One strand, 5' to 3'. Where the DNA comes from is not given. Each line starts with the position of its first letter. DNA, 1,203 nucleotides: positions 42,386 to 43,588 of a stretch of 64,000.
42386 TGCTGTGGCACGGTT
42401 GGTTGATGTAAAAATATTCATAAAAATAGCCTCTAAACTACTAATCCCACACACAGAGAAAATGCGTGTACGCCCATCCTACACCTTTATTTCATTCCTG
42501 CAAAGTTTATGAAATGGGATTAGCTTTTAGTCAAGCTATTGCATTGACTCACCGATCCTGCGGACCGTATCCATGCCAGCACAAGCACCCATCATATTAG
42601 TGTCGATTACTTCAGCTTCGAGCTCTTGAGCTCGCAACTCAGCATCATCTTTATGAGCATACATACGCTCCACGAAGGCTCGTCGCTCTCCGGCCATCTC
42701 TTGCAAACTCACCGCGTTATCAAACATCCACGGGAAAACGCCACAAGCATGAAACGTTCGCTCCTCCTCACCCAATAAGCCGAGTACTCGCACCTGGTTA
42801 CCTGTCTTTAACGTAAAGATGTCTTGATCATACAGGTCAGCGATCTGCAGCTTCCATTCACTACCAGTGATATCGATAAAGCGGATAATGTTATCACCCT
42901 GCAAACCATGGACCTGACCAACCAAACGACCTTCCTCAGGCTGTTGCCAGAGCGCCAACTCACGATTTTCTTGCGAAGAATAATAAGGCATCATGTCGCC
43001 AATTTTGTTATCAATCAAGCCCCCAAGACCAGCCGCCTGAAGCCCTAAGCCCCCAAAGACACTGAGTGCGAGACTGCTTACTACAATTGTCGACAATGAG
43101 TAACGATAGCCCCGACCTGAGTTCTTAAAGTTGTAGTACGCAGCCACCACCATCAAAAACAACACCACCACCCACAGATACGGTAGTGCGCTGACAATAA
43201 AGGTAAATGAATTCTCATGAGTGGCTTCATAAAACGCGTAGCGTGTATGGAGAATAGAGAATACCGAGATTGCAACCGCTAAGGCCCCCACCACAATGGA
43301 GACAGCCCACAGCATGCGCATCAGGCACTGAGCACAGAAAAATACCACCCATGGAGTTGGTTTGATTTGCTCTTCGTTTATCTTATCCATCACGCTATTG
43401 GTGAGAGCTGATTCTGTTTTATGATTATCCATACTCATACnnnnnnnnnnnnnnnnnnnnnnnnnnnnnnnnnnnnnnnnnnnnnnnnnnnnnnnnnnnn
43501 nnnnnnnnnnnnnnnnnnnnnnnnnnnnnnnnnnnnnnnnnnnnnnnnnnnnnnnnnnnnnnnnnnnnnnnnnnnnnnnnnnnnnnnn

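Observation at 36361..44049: ECF sigma / membrane anti-sigma / giant CBM-CnaB adhesin / sortase arranged as one minus-strand unit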

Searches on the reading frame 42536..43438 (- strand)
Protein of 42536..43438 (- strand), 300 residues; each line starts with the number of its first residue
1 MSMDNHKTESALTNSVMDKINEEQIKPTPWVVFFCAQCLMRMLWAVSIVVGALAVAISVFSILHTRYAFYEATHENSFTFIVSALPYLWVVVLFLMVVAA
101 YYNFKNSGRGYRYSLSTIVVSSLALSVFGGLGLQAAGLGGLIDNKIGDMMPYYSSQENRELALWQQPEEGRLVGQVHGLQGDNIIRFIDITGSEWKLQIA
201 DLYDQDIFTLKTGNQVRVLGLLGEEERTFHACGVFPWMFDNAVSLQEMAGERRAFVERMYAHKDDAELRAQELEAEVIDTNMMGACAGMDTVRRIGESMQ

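Call 3: search_protein_families(library=pfam, proteins=[window:42536-43438:-], max_evalue=0.01)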
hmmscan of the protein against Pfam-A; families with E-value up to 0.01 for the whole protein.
window:42536-43438:- (300 aa): 0 families

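Call 4: search_protein_families(library=ncbifam, proteins=[window:42536-43438:-], max_evalue=0.01)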
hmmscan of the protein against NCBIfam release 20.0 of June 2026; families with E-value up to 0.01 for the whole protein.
window:42536-43438:- (300 aa): 0 families

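Call 42: find_homologous_proteins(query=window:42539-43438:-)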
Query window:42539-43438:- (300 aa): 95 proteins with E <= 0.001 among 4315 candidates.
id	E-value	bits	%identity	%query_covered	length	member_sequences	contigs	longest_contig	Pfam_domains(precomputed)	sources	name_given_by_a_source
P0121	2.5e-197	672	100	99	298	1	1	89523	-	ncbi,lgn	ncbi:MAG: hypothetical protein AAGA35_01350 [Patescibacteria group bacterium]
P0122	1.6e-83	299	45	100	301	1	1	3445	-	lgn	-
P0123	1.6e-82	295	47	96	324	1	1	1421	-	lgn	-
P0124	4.0e-80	287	45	100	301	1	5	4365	-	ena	-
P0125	6.5e-80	287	46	99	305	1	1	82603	-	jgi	jgi:hypothetical protein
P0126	1.1e-79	286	44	100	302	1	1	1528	-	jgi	jgi:hypothetical protein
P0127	7.8e-79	283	44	100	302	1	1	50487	-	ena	-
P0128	3.7e-76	274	46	99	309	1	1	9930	-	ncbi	-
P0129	1.2e-75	273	46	100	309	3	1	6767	-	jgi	-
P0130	5.0e-74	267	42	99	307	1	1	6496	-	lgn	-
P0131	8.1e-74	267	44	97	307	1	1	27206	-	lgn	-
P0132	1.9e-72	262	42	99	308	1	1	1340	-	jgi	jgi:heme/copper-type cytochrome/quinol oxidase subunit 2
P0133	2.3e-72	262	44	99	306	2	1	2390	-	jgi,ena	-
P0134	5.2e-72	261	44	96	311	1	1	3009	-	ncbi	-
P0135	5.6e-72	261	43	94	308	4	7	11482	-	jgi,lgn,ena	jgi:hypothetical protein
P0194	5.6e-57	211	38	98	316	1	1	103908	-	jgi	-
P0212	1.6e-29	121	32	78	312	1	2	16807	-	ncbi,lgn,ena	-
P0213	1.8e-28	118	30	77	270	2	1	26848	-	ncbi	-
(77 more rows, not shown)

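Call 49: predict_structure(alignment_id=A4)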
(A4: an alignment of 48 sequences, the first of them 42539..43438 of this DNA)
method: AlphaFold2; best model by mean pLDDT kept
length: 300 residues; sequences in the alignment: 48
mean_pLDDT: 82.2   pTM: 0.68
mean pLDDT of the five models: 82.2, 80.2, 80.2, 79.9, 79.8
residues with pLDDT >= 90: 101; 70-90: 149; 50-70: 34; < 50: 16
segments of 3 or more residues with pLDDT < 50: 68-78, 277-279
pLDDT, mean of each block of 10 residues (from residue 1): 58 89 85 88 89 86 59 46 71 85 72 83 92 86 85 85 93 96 96 97 94 96 95 91 77 82 82 62 72 73
secondary structure, 60 per line:
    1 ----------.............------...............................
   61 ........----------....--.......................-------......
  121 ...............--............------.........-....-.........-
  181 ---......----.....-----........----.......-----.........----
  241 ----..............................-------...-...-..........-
elements in order: H11-23 H30-68 H79-82 H85-107 H115-135 H138-149 H156-164 E171-179 E184-189 E194-198 H204-211 E216-222 E228-236 H245-274 H290-299

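Call 52: fold_search(model_id=the predicted structure, library=pdb)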
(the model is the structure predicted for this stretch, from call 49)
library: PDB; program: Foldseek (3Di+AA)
matches with E <= 10: 706; with E <= 0.001: 0
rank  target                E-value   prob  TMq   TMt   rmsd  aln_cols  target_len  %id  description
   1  4gop_A                6.7e-03  1.00  0.19  0.48   7.8        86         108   19  Structure and Conformational Change of a Replication Protein A Heterotrimer Bound to ssDNA (released 2012-11-28)
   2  9gut_B                1.1e-02  1.00  0.18  0.11   5.3        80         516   12  30S mRNA delivery complex (bS1 resolved) (released 2024-11-20)
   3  2khi_MODEL_1_A        1.8e-02  0.99  0.18  0.44   4.9        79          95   22  NMR structure of the domain 4 of the E. coli ribosomal protein S1 (released 2009-10-20)
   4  9a5a_A                1.8e-02  0.90  0.17  0.35  23.0       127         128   18  Integrative model of YABR-IF3 by crosslinking MS and deep learning (released 2024-09-18)
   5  6zp4_G                2.0e-02  0.99  0.18  0.50   5.5        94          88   13  SARS-CoV-2 Nsp1 bound to a human 43S preinitiation ribosome complex - state 2 (released 2020-07-29)
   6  1wfq_MODEL_1_A        2.2e-02  1.00  0.19  0.53   3.9        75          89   13  Solution structure of the first cold-shock domain of the human KIAA0885 protein (UNR protein) (released 2004-11-26)
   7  7a05_MODEL_1_A        2.3e-02  0.95  0.17  0.27   6.0        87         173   18  NMR structure of D3-D4 domains of Vibrio vulnificus ribosomal protein S1 (released 2021-06-23)
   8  3v11_B                2.4e-02  0.96  0.18  0.21  14.4       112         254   18  Structure of the ternary initiation complex AIF2:GDPNP:methionylated initiator TRNA (released 2012-03-28)
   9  4uer_0                2.8e-02  1.00  0.17  0.44   3.8        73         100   12  40S-eIF1-eIF1A-eIF3-eIF3j translation initiation complex from Lachancea kluyveri (released 2015-02-11)
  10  9e8g_E                3.0e-02  0.95  0.18  0.16  13.9       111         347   20  Nub1/Fat10-processing human 26S proteasome bound to Txnl1 with Rpt5 at top of spiral staircase (released 2024-12-04)
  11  6tqn_A                3.0e-02  0.87  0.17  0.11  15.1       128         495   11  rrn anti-termination complex without S4 (released 2020-08-05)
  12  8ppl_Iq               3.2e-02  0.99  0.18  0.44   6.0        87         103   13  MERS-CoV Nsp1 bound to the human 43S pre-initiation complex (released 2023-10-18)
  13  9hvd_K                3.4e-02  0.84  0.16  0.24  14.8       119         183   12  Native human P-eIF2-eIF2B complex (released 2025-11-19)
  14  6zxg_j                3.6e-02  0.99  0.20  0.46   8.0        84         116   15  Cryo-EM structure of a late human pre-40S ribosomal subunit - State H1 (released 2020-12-02)
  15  4mno                  3.8e-02  0.99  0.17  0.47   4.1        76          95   13  Crystal structure of aIF1A from Pyrococcus abyssi (released 2014-09-17)
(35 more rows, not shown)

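Call 66: search_solved_structures(query=A4, max_evalue=10)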
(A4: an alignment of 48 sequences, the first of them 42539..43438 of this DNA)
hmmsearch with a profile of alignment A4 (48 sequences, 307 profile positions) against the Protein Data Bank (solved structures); distinct sequences matched with E-value up to 10: 3.
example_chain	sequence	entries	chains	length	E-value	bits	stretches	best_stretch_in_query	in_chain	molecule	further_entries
7t2f_A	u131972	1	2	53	0.39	12.9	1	199-231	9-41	HEEH mini protein HEEH_TK_rd5_0341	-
6ids_A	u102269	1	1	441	0.66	12.2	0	42-94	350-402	MATE family efflux transporter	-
6idp_A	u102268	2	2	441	0.67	12.2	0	42-94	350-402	MATE family efflux transporter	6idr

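Call 83: search_protein_representatives(alignment_id=A4)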
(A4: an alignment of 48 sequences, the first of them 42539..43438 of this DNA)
Query: 48 sequences, 307 profile positions. Proteins with E-value up to 0.001 (for the whole library): 2538; up to 1e-10: 1986; up to 1e-30: 1376. The best 150 are listed.
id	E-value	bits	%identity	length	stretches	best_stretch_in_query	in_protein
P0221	2.7e-116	404.4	-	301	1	3-306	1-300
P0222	1.5e-113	395.4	-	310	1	3-303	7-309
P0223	1.2e-110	385.8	-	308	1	4-303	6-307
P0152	1.3e-110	385.6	-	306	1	3-304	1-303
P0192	1.1e-109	382.6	-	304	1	4-303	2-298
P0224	5.2e-109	380.4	-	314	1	4-306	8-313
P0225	9.9e-108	376.2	-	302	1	3-303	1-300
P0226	5.4e-107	373.8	-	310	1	6-302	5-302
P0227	6.7e-107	373.5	-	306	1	6-306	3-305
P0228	3.9e-106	371.0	-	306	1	5-305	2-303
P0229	1.2e-105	369.4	-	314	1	1-307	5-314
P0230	1.7e-105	368.9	-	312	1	5-306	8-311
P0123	1.8e-105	368.8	-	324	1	10-304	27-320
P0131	2.2e-104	365.2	-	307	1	3-304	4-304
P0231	6.2e-104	363.7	-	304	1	7-302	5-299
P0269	1.8e-86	306.4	-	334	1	6-300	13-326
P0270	2.0e-86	306.2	-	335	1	3-302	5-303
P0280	1.6e-83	296.7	-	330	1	10-286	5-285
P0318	6.6e-72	258.5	-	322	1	7-285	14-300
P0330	5.5e-70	252.2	-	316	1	3-269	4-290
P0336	6.6e-68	245.4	-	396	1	5-285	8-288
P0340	1.0e-66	241.5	-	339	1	13-268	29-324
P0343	4.3e-66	239.4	-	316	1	6-243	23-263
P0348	2.6e-65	236.9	-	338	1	4-241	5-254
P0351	4.9e-65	236.0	-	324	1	10-269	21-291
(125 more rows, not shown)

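Call 84: search_protein_families(library=pfam, proteins=[P0336, P0340, P0348, P0351, P0343, P0330, P0318, P0269, P0280, P0270], max_evalue=0.05)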
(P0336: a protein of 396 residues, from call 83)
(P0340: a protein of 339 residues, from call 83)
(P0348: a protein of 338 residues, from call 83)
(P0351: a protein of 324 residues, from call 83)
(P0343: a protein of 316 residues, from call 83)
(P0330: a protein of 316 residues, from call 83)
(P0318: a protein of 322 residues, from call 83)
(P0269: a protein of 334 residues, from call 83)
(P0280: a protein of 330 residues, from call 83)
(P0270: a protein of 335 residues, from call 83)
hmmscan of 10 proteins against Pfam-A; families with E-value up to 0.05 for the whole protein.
P0336 (396 aa): 0 families

P0340 (339 aa): 0 families

P0348 (338 aa): 0 families

P0351 (324 aa): 1 family
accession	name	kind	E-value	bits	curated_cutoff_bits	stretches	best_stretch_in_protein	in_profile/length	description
PF01336.31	tRNA_anti-codon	-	0.029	14.7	27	0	186-236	3-56/75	OB-fold nucleic acid binding domain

P0343 (316 aa): 0 families

P0330 (316 aa): 0 families

P0318 (322 aa): 0 families

P0269 (334 aa): 1 family
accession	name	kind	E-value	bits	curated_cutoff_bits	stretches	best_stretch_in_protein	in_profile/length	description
PF04893.22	Yip1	-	0.0086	16.4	28.6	1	46-142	19-114/173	Yip1 domain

P0280 (330 aa): 0 families

P0270 (335 aa): 1 family
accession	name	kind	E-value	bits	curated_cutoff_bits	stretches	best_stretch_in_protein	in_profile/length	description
PF03073.20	TspO_MBR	-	0.0092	16.2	24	1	60-119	7-71/145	TspO/MBR family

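Call 85: find_encoding_contigs(protein=P0213, flank=8000, max_places=2)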
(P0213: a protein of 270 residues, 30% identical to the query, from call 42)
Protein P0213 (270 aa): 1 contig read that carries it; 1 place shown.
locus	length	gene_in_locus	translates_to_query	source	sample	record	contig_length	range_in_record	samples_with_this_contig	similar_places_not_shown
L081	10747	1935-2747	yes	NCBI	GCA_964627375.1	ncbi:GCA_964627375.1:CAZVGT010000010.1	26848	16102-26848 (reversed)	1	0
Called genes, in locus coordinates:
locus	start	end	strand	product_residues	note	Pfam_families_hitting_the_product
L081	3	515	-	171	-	?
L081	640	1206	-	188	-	PF13238:AAA_18 (weak), PF13671:AAA_33 (weak), PF00406:ADK, PF02223:Thymidylate_kin (faint), PF13207:AAA_17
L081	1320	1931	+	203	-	PF04542:Sigma70_r2, PF04545:Sigma70_r4, PF08281:Sigma70_r4_2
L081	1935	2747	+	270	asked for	-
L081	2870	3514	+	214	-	-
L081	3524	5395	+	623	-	PF25967:RND-MFP_C (faint), PF25917:BSH_RND (faint), PF25954:Beta-barrel_RND_2, PF25990:Beta-barrel_YknX (weak), PF26002:Beta-barrel_AprE, PF25975:CzcB_C (weak)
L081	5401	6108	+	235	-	PF00005:ABC_tran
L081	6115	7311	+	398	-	PF12704:MacB_PCD, PF02687:FtsX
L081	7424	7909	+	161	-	PF03073:TspO_MBR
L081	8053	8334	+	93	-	-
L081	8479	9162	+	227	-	PF07853:DUF1648, PF13630:SdpI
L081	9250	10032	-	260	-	-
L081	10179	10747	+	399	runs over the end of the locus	PF05496:RuvB_N, PF00004:AAA, PF07728:AAA_5 (weak), PF13173:AAA_14 (weak), PF16193:AAA_assoc_2, PF12002:MgsA_C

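Call 86: find_encoding_contigs(protein=P0212, flank=8000, max_places=2)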
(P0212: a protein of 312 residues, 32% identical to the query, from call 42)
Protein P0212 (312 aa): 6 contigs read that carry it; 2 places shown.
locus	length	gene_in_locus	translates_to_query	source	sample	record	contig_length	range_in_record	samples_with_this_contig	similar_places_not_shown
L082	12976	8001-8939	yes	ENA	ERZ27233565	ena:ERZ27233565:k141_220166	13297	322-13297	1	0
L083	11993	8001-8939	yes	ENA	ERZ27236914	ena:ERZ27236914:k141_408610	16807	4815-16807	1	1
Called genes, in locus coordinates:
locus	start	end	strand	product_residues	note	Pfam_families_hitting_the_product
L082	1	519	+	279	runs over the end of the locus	?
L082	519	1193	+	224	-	PF25990:Beta-barrel_YknX (faint)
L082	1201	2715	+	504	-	PF00083:Sugar_tr, PF07690:MFS_1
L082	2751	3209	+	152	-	PF01047:MarR, PF12802:MarR_2, PF13463:HTH_27 (weak)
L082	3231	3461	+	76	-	PF07866:DUF1653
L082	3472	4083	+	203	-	PF07690:MFS_1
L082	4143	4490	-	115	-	PF00453:Ribosomal_L20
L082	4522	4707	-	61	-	PF01632:Ribosomal_L35p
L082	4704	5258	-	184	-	PF05198:IF3_N, PF00707:IF3_C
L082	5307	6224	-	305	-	PF13091:PLDc_2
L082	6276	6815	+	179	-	PF02525:Flavodoxin_2, PF03358:FMN_red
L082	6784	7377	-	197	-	PF09335:VTT_dom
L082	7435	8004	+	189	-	PF04542:Sigma70_r2, PF08281:Sigma70_r4_2, PF04545:Sigma70_r4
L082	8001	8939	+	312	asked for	-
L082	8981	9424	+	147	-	PF07884:VKOR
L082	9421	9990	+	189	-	PF26514:DUF8173 (weak)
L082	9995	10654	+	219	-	PF00730:HhH-GPD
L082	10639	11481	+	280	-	PF00730:HhH-GPD, PF00633:HHH (weak)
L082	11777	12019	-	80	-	-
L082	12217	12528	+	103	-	-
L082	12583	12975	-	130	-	?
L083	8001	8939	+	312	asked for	-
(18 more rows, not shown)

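Call 87: find_encoding_contigs(protein=P0194, flank=8000, max_places=2)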
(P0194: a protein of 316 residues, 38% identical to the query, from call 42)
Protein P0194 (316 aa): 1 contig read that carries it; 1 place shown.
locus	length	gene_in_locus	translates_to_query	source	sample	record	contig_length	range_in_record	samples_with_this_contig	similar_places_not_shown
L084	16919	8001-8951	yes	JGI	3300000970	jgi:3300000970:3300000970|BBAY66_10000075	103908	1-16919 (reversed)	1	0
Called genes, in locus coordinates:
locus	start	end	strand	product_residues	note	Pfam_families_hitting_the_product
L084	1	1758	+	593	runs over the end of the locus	PF00009:GTP_EFTU, PF01926:MMR_HSR1, PF02421:FeoB_N (faint), PF22042:EF-G_D2, PF03144:GTP_EFTU_D2, PF00679:EFG_C, PF21018:BipA_C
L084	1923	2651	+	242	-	PF00657:Lipase_GDSL, PF13472:Lipase_GDSL_2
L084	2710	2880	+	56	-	-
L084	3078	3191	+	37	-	-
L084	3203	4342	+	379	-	PF08713:DNA_alkylation (faint)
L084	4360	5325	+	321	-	PF01551:Peptidase_M23, PF01471:PG_binding_1 (faint)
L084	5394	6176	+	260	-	-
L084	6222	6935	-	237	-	PF01479:S4, PF00849:PseudoU_synth_2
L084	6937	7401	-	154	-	-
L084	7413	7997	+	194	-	PF04542:Sigma70_r2, PF08281:Sigma70_r4_2, PF04545:Sigma70_r4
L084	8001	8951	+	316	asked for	-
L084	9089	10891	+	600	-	-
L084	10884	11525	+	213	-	PF04203:Sortase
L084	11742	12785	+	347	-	PF00535:Glycos_transf_2, PF13641:Glyco_tranf_2_3, PF01644:Chitin_synth_1 (faint), PF13632:Glyco_trans_2_3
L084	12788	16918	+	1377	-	?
